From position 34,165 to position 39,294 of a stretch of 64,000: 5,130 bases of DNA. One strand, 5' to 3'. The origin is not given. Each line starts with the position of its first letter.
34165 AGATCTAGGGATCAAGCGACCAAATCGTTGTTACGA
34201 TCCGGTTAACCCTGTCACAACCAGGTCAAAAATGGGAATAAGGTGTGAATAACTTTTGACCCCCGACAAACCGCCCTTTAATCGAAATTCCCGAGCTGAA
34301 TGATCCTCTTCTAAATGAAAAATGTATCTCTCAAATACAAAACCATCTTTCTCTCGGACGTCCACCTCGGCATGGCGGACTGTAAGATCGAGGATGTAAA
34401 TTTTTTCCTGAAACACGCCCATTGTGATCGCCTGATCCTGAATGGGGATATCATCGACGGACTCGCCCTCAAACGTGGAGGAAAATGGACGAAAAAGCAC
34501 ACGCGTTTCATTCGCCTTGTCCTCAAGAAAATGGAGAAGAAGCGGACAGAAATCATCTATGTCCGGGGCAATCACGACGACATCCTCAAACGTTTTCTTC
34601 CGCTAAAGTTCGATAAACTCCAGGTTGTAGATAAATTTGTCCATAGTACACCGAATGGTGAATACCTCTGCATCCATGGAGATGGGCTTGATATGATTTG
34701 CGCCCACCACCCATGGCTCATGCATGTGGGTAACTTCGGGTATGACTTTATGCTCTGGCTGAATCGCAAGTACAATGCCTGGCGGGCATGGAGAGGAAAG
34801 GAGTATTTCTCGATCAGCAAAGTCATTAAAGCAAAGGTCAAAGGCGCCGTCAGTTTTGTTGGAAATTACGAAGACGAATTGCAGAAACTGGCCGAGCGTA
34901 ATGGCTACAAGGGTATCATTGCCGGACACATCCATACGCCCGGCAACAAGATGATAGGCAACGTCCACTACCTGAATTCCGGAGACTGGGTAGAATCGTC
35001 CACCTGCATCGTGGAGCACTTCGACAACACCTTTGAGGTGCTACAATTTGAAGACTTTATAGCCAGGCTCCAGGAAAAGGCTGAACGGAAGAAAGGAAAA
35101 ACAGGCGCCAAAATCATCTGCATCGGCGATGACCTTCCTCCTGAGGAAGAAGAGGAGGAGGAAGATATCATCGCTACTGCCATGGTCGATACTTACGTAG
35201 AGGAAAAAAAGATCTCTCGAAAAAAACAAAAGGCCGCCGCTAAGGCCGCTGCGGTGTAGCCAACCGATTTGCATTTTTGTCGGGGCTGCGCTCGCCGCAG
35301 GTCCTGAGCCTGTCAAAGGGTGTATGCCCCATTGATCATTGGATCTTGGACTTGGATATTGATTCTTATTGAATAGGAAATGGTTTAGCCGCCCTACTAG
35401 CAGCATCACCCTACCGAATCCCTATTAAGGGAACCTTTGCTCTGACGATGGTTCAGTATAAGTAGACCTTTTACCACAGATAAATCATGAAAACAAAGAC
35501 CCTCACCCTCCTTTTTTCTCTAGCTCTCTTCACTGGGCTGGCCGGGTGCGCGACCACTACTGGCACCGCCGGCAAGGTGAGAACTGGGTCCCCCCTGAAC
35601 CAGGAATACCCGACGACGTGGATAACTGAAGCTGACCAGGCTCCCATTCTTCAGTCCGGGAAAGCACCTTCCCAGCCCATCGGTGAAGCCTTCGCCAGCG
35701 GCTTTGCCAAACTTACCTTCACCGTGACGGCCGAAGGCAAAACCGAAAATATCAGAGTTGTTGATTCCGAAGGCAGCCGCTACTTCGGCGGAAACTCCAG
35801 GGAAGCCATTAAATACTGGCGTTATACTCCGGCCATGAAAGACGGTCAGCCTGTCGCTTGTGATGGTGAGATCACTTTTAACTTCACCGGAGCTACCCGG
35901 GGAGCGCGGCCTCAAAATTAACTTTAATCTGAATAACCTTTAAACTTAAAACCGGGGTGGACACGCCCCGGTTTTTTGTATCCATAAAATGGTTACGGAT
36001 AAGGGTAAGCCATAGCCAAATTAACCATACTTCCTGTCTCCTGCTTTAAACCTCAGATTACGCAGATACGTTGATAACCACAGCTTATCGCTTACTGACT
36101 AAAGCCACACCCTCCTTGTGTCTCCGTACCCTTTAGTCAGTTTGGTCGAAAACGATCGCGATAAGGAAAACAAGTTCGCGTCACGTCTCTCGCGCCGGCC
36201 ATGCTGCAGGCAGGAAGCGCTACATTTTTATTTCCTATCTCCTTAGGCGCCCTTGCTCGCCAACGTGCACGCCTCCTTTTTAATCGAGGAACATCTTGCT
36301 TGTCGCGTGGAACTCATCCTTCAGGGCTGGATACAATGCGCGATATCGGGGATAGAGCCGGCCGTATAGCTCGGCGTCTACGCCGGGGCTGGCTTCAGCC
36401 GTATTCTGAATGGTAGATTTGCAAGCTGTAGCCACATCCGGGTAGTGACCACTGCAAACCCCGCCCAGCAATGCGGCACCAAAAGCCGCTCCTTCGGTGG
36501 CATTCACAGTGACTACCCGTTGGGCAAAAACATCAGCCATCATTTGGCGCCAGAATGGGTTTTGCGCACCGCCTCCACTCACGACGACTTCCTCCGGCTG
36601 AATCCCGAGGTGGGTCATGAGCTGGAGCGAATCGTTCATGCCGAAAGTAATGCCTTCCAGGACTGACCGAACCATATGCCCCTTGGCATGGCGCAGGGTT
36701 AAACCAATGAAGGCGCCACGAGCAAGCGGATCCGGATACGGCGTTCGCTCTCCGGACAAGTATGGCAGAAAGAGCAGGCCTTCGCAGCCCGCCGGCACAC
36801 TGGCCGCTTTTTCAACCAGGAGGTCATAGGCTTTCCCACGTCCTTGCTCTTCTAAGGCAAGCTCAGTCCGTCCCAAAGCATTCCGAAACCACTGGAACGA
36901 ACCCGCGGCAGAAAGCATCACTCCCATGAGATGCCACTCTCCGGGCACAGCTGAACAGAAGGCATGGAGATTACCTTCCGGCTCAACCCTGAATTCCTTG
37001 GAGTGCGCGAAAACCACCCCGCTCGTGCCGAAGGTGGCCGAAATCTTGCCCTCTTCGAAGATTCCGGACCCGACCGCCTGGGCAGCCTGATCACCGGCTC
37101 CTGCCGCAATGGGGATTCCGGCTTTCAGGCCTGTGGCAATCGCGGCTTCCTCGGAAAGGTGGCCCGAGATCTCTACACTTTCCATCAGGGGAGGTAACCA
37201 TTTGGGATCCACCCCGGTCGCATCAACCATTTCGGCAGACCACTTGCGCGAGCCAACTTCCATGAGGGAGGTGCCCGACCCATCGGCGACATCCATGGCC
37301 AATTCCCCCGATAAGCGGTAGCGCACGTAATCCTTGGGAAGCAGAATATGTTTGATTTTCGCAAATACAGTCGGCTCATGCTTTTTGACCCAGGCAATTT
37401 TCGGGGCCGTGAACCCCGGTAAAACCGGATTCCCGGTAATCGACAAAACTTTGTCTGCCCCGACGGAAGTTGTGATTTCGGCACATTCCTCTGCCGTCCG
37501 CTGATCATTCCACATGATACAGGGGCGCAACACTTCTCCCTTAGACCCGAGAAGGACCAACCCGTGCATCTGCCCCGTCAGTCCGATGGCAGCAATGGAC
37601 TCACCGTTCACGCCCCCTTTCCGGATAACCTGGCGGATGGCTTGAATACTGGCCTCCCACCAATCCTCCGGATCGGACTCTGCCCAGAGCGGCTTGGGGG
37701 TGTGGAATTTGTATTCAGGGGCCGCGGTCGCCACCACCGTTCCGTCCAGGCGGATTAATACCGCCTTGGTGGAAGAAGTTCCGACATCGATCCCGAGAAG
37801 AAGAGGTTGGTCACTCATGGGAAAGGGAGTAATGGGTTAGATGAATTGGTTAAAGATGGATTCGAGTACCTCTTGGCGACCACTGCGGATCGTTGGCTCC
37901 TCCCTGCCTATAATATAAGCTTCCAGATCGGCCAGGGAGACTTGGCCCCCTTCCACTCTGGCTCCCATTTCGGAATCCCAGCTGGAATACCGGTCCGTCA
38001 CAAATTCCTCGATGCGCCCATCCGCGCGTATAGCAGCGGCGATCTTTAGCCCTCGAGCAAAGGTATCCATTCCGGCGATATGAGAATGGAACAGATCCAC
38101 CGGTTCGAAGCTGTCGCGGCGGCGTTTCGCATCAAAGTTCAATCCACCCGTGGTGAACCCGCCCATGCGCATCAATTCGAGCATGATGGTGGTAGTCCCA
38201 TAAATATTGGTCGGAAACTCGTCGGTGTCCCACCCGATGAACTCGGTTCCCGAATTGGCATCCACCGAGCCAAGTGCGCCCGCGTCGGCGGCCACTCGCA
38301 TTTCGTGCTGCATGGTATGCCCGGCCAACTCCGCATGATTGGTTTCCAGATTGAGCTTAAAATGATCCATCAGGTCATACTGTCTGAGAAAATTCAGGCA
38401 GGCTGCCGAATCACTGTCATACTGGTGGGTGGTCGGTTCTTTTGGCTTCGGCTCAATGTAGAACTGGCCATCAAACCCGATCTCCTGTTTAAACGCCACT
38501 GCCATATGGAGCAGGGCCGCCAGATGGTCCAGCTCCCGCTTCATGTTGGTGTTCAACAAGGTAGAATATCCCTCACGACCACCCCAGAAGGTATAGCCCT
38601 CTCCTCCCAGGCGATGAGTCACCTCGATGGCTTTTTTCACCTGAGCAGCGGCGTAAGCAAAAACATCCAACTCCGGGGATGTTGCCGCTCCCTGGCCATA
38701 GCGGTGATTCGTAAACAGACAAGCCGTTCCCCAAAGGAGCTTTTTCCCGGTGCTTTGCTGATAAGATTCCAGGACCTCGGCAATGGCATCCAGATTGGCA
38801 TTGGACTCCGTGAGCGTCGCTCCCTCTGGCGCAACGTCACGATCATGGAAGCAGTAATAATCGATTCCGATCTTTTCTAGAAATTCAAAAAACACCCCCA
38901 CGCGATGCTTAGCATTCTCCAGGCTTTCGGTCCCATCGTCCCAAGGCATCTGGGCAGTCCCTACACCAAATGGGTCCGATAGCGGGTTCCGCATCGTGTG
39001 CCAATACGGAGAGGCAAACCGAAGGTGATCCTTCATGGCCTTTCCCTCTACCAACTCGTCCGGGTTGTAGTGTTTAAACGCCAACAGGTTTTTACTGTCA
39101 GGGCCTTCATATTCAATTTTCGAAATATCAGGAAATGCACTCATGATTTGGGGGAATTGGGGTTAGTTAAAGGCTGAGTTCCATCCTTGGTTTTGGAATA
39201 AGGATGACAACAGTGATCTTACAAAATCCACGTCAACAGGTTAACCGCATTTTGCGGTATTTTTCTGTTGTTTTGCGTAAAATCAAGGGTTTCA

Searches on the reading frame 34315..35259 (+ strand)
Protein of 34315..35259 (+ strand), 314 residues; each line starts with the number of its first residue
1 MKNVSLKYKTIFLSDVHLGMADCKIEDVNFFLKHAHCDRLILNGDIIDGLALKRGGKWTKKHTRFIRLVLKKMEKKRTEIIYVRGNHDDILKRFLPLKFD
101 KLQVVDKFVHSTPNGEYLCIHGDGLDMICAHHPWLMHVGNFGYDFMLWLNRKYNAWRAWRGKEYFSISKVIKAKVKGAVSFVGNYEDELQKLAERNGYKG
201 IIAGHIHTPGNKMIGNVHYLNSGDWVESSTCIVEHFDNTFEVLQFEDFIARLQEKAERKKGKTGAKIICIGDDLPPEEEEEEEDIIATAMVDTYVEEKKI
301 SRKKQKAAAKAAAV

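Call 63: search_protein_families(library=pfam, proteins=[window:34315-35259:+], max_evalue=0.00001)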
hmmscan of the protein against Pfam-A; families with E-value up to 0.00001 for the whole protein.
window:34315-35259:+ (314 aa): 2 families
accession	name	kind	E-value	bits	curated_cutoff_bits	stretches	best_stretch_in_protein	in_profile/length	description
PF00149.33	Metallophos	-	1.6e-13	52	21.5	1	9-209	2-191/191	Calcineurin-like phosphoesterase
PF12850.12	Metallophos_2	-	8e-07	29.6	27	0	11-227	4-137/154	Calcineurin-like phosphoesterase superfamily domain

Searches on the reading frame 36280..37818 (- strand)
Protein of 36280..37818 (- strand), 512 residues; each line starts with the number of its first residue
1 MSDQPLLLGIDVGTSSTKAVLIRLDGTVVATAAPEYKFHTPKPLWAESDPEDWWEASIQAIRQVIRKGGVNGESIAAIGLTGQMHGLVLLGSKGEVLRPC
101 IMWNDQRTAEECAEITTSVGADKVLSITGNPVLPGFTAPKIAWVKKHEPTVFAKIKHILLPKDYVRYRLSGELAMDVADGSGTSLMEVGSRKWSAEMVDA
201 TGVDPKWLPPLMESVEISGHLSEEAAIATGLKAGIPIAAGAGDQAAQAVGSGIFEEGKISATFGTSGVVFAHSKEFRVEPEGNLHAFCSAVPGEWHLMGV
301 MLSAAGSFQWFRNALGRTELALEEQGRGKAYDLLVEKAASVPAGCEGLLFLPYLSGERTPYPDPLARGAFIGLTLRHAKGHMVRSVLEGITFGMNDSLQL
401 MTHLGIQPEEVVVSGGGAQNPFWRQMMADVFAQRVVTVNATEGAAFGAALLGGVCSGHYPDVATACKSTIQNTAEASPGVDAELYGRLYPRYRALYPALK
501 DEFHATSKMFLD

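Call 63: search_protein_families(library=pfam, proteins=[window:36280-37818:-], max_evalue=0.00001)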
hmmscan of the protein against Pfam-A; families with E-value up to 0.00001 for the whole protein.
window:36280-37818:- (512 aa): 3 families
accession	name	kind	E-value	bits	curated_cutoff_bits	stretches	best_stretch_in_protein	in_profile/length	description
PF00370.27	FGGY_N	-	3.1e-74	250.1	28.8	1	7-250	2-245/245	FGGY family of carbohydrate kinases, N-terminal domain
PF02782.22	FGGY_C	-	1.2e-38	133.3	27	1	261-454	3-196/198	FGGY family of carbohydrate kinases, C-terminal domain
PF01869.26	BcrAD_BadFG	-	2.5e-07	30.9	31.5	0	8-87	1-74/271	BadF/BadG/BcrA/BcrD ATPase family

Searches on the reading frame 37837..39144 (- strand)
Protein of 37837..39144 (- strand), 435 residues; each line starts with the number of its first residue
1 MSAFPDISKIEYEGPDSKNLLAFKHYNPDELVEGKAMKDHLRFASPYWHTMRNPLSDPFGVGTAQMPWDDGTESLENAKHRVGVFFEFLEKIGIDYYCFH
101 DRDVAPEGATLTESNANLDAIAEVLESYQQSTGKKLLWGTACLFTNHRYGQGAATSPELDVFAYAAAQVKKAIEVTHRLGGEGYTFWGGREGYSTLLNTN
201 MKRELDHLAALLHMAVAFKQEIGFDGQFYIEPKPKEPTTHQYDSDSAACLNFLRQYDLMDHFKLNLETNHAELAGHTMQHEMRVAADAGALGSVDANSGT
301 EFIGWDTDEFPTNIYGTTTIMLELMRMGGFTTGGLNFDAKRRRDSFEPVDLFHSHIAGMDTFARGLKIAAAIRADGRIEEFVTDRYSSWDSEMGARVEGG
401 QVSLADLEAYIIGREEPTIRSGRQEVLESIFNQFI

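Call 63: search_protein_families(library=pfam, proteins=[window:37837-39144:-], max_evalue=0.00001)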
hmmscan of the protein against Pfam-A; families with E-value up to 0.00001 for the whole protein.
window:37837-39144:- (435 aa): 1 family
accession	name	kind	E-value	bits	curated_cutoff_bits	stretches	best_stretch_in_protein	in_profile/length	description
PF01261.30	AP_endonuc_2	-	1.7e-06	28.4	31.1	1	140-294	46-186/249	Xylose isomerase-like TIM barrel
